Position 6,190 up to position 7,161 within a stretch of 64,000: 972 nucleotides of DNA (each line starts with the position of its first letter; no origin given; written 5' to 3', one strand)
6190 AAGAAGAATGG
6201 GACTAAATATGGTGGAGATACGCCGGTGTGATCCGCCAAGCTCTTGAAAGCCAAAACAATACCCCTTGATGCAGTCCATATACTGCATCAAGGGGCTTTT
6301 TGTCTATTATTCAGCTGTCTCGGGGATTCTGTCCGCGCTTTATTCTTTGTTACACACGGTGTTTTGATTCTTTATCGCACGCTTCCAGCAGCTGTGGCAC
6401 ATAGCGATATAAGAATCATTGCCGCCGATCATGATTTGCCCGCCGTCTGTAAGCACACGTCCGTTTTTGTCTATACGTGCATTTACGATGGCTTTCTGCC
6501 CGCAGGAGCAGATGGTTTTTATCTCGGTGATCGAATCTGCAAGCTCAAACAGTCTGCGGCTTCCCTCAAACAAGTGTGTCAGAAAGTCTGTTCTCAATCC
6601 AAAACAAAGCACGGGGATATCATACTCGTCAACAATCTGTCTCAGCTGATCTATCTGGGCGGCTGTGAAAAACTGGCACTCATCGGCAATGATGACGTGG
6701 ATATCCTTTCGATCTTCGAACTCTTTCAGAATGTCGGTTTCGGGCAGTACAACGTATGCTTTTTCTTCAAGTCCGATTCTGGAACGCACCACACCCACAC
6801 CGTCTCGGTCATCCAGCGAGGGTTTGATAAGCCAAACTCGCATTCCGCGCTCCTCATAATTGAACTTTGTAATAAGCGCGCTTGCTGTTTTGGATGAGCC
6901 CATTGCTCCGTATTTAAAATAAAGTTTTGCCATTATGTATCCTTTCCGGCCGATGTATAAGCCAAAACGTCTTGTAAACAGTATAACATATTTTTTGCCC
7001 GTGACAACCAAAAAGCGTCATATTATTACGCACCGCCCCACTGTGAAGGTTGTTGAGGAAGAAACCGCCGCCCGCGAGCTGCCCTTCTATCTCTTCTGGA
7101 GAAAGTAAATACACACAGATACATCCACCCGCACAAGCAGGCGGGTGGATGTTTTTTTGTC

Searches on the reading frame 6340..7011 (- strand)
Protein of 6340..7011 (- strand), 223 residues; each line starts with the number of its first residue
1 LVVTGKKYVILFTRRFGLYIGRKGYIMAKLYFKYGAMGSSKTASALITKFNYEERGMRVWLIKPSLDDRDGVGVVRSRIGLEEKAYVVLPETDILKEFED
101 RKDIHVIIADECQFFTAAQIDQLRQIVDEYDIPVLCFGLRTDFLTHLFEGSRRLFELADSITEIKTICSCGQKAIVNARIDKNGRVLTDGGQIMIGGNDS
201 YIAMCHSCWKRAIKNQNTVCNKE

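Call 60: search_protein_families(library=pfam, proteins=[window:6340-7011:-])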
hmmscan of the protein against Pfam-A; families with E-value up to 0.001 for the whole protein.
window:6340-7011:- (223 aa): 1 family
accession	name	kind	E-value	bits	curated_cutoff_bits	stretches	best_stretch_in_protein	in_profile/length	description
PF00265.24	TK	-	3.8e-43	147.8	20.6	1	29-209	2-176/176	Thymidine kinase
